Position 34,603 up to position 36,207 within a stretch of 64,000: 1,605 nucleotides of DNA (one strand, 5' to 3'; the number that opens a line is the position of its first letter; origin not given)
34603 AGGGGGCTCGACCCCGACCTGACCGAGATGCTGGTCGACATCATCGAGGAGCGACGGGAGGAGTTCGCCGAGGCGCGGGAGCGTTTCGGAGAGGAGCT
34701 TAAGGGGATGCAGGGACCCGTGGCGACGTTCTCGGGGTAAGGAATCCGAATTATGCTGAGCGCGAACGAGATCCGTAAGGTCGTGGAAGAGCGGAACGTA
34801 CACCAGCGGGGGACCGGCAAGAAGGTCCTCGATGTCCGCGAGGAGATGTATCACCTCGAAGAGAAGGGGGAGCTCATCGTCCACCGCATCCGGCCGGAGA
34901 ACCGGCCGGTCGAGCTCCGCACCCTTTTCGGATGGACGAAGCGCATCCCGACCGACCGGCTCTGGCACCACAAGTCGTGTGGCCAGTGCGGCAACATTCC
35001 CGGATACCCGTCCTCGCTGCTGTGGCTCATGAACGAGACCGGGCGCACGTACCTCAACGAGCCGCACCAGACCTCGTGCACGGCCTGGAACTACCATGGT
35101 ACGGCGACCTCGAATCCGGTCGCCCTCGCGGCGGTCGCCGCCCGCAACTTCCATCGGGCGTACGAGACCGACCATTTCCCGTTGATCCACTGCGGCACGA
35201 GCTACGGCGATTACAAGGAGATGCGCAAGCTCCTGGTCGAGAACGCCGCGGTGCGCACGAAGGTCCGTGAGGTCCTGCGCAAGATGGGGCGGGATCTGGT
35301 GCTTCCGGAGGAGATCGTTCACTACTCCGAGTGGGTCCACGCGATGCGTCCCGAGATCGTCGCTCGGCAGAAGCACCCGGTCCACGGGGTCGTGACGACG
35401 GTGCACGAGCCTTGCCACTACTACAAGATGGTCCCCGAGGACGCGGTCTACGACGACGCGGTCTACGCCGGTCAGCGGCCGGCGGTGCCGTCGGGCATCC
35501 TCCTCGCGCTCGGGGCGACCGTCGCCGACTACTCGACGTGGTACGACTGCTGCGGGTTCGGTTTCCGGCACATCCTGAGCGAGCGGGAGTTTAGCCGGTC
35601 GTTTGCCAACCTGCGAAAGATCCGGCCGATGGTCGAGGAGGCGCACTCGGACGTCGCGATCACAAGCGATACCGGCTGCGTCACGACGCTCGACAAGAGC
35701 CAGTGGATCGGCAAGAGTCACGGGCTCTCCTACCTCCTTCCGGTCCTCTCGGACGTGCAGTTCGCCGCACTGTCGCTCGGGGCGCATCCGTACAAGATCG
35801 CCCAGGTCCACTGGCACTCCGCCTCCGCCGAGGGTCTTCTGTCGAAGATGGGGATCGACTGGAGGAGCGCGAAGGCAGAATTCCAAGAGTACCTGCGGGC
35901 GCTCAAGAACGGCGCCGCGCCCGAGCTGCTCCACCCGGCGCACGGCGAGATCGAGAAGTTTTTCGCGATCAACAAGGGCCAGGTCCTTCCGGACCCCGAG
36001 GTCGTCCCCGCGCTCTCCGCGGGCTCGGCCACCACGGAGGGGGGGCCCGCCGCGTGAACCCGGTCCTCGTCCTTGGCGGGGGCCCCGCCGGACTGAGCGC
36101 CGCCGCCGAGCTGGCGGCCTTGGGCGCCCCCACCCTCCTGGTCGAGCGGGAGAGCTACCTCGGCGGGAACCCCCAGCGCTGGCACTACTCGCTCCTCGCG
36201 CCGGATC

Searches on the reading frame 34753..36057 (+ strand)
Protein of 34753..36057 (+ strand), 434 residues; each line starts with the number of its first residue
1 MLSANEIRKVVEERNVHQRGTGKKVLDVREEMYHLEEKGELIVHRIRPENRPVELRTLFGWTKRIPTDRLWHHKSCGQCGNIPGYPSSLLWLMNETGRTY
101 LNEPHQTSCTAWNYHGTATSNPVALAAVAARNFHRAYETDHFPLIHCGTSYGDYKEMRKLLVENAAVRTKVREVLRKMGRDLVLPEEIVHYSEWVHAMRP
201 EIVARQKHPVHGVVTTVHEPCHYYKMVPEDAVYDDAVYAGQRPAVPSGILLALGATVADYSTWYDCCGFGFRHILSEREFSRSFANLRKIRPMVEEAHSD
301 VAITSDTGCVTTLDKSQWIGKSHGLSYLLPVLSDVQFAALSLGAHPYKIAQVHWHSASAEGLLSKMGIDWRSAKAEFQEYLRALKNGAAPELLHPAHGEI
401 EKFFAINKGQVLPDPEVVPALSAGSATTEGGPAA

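Call 8: find_encoding_contigs(protein=window:34753-36057:+, flank=10000, max_places=3)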
Protein window:34753-36057:+ (434 aa): 9 contigs read that carry it; 3 places shown.
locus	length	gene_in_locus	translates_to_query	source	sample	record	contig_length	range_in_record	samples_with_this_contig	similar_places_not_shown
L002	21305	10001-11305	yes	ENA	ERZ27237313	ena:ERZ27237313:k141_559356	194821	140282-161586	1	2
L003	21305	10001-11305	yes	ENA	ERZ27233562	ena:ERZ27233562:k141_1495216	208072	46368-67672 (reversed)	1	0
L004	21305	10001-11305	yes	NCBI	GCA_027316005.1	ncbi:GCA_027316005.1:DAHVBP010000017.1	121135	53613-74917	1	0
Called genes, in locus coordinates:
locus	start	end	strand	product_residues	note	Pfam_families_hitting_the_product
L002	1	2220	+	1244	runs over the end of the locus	PF13415:Beta-prop_FBX42, PF24681:Kelch_KLHDC2_KLHL20_DRC7, PF13415:Beta-prop_FBX42, PF24981:Beta-prop_ATRN-LZTR1, PF24681:Kelch_KLHDC2_KLHL20_DRC7, PF00801:PKD, PF18911:PKD_4, PF00801:PKD, +4 more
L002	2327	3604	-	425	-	PF05977:MFS_3, PF07690:MFS_1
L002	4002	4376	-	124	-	PF01209:Ubie_methyltran (faint), PF08241:Methyltransf_11, PF13489:Methyltransf_23 (weak), PF13649:Methyltransf_25, PF13847:Methyltransf_31 (weak)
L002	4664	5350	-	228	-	PF07336:ABATE, PF11706:zf-CGNR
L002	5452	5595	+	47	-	PF04945:YHS (weak)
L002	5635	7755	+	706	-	PF04945:YHS, PF00122:E1-E2_ATPase, PF00702:Hydrolase, PF08282:Hydrolase_3 (faint)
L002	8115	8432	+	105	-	-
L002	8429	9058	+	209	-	PF13404:HTH_AsnC-type, PF13412:HTH_24, PF25212:HVO_A0114 (weak), PF22482:AsnC_trans_reg_3 (weak), PF01037:AsnC_trans_reg (weak)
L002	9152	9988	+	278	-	PF13183:Fer4_8 (weak), PF13187:Fer4_9 (faint), PF13534:Fer4_17 (weak)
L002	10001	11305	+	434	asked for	PF02754:CCG (faint)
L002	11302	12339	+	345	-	PF00890:FAD_binding_2 (weak), PF01134:GIDA (faint), PF01266:DAO (faint), PF01494:FAD_binding_3 (weak), PF07992:Pyr_redox_2, PF12831:FAD_oxidored, PF13450:NAD_binding_8 (weak)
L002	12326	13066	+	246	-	-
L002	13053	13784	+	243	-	PF12838:Fer4_7, PF13183:Fer4_8, PF13187:Fer4_9 (weak), PF13534:Fer4_17 (weak)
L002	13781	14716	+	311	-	PF02754:CCG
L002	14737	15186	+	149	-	PF01597:GCV_H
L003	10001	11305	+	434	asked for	PF02754:CCG (faint)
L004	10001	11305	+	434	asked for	PF02754:CCG (faint)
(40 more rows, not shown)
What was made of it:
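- On sHdr (sulfur-oxidising Hdr-like) system: The canonical operon is elsewhere in the window (call 8).
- Checked: The canonical sHdr operon (hdrC1-B1-A-hyp-C2-B2-lbpA-dsrE-lplA) is at about 33886-41500 (call 8).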
